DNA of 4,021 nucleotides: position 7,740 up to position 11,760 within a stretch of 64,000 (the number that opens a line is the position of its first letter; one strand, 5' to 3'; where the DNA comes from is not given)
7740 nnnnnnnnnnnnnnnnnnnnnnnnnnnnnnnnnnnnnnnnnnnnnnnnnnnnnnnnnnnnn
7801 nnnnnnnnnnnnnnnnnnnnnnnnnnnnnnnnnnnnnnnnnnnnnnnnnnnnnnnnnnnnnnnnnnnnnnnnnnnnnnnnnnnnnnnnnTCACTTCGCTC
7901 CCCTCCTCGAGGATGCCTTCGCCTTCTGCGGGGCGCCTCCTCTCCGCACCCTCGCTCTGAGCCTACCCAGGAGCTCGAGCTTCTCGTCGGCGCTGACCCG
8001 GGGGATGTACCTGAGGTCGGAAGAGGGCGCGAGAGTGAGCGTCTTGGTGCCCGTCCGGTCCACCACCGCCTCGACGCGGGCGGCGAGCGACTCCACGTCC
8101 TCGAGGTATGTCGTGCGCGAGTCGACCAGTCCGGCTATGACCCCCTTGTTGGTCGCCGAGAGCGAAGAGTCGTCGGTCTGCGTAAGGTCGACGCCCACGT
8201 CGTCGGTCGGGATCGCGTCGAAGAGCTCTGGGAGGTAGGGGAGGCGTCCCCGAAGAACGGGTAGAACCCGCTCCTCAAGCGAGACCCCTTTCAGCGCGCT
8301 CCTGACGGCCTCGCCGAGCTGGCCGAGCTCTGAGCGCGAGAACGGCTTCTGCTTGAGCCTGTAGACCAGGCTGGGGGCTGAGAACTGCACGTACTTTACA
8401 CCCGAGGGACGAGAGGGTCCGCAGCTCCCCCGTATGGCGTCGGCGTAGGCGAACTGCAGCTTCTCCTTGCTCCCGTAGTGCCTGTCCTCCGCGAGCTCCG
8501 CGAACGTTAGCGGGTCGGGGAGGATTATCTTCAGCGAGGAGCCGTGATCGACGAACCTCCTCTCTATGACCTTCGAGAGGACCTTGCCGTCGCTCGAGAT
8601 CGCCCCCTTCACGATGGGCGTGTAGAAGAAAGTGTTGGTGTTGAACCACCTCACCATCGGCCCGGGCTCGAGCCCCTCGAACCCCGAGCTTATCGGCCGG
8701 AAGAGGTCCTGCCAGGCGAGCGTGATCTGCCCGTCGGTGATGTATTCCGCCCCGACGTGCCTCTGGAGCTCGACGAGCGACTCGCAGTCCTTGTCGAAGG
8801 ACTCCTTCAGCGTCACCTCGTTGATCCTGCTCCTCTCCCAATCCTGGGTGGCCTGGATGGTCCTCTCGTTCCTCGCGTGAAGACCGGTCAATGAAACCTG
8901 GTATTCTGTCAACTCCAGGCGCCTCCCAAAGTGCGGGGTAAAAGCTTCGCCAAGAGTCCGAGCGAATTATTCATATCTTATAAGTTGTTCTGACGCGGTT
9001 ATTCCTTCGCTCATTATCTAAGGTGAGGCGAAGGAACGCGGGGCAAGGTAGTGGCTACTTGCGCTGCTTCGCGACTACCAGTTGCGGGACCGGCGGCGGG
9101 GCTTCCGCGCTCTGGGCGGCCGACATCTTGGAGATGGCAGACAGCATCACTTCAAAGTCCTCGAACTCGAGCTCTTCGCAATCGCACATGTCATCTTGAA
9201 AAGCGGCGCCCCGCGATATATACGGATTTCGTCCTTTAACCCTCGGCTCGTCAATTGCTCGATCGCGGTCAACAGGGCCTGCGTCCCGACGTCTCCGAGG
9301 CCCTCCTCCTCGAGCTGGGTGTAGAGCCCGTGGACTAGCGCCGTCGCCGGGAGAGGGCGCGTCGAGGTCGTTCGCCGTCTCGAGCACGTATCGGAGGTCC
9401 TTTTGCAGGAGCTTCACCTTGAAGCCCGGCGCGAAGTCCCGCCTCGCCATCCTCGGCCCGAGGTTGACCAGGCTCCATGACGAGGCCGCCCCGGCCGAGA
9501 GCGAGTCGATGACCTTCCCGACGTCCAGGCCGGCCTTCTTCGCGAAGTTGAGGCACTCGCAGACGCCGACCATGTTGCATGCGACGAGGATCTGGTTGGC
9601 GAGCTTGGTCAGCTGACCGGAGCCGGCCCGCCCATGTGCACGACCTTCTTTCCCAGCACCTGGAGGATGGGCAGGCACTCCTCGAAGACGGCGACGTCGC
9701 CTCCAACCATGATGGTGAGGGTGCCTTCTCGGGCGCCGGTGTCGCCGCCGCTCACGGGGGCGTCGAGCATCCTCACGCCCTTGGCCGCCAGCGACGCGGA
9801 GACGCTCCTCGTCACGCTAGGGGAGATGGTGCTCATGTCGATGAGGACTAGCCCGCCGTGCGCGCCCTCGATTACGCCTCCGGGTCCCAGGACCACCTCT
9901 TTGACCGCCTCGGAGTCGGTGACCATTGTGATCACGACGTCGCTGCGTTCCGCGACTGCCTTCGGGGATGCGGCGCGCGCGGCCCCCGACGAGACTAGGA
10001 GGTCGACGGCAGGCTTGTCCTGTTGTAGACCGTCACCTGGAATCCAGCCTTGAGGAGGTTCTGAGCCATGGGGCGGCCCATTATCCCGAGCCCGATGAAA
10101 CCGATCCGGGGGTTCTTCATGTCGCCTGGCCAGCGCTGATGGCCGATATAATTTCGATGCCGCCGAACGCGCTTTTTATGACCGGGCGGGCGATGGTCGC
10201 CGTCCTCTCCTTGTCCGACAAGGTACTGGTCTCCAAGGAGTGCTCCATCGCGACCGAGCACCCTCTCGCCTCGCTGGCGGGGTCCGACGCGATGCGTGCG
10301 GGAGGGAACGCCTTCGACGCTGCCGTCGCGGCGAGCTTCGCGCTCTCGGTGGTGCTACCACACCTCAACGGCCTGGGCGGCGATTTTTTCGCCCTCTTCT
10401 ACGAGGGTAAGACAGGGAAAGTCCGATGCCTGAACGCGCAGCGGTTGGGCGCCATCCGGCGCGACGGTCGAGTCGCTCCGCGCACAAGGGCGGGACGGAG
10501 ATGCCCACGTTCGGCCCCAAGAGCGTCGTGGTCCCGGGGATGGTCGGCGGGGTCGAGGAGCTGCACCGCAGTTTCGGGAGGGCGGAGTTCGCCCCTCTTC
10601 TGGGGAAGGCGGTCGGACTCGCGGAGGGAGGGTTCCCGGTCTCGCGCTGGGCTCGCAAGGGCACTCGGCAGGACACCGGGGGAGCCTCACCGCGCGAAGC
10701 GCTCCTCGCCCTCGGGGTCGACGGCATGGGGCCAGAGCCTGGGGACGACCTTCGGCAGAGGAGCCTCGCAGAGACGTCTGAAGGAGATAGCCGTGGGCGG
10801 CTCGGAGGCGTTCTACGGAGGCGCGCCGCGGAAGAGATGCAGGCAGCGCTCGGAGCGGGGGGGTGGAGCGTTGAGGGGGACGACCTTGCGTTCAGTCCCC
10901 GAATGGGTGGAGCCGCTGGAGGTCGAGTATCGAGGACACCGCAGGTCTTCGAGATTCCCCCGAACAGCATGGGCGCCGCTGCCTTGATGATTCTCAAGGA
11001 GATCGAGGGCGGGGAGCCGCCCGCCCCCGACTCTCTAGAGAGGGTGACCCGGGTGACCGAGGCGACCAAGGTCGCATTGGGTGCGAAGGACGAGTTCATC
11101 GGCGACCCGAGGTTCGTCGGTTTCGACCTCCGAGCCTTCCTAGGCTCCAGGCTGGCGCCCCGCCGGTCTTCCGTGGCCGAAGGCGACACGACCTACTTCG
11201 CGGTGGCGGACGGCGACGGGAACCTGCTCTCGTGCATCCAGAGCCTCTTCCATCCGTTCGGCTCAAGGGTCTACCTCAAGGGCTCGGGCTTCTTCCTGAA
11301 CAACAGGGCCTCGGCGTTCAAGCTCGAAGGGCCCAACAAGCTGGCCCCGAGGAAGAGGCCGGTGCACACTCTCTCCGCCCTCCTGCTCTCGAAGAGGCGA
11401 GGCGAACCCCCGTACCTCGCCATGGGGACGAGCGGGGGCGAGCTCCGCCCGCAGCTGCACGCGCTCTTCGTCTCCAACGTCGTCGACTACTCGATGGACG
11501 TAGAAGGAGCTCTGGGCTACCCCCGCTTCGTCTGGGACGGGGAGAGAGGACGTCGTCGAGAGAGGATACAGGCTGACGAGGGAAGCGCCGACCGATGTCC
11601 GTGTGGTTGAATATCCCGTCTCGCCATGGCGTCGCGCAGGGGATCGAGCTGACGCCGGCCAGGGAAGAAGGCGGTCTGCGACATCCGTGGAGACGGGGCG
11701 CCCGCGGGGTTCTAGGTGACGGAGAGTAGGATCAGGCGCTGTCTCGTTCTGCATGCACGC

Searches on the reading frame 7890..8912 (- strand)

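Call 74: search_protein_families(library=pfam, proteins=[window:7890-8912:-], max_evalue=0.001)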
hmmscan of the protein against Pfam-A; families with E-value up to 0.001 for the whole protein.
window:7890-8912:- (340 aa): 1 family
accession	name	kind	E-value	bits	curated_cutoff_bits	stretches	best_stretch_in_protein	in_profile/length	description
PF08267.18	Meth_synt_1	-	5.7e-07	29.8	27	1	74-285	96-310/313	Cobalamin-independent synthase, N-terminal domain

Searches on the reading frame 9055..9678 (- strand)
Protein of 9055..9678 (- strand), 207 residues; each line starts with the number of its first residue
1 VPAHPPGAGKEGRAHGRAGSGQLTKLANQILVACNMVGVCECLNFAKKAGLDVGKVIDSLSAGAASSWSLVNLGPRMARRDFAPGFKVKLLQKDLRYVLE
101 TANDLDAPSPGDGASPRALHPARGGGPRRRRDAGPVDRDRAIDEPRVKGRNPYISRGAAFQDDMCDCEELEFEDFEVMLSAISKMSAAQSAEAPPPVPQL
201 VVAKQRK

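Call 74: search_protein_families(library=pfam, proteins=[window:9055-9678:-], max_evalue=0.001)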
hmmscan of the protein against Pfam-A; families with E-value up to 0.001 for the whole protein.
window:9055-9678:- (207 aa): 1 family
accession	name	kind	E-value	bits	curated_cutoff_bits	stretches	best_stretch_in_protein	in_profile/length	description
PF14833.11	NAD_binding_11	-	1.7e-30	106.2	30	1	19-111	1-94/122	NAD-binding of NADP-dependent 3-hydroxyisobutyrate dehydrogenase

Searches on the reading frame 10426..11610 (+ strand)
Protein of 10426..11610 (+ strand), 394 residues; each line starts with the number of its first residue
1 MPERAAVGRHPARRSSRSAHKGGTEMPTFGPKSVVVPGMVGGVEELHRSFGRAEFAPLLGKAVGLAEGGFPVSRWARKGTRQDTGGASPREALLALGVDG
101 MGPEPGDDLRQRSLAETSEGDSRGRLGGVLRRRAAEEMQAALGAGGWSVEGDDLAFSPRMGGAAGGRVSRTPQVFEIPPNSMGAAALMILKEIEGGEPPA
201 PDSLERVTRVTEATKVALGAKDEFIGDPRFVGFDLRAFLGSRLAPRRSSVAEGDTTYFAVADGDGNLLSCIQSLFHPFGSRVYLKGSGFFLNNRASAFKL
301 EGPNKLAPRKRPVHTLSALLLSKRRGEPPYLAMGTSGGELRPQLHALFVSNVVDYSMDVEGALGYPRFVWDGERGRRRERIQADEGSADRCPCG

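Call 74: search_protein_families(library=pfam, proteins=[window:10426-11610:+], max_evalue=0.001)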
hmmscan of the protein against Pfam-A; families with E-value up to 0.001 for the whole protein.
window:10426-11610:+ (394 aa): 1 family
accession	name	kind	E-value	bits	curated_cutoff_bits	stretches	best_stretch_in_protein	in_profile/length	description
PF01019.26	G_glu_transpept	-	2.3e-52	178.9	27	1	20-371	67-453/512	Gamma-glutamyltranspeptidase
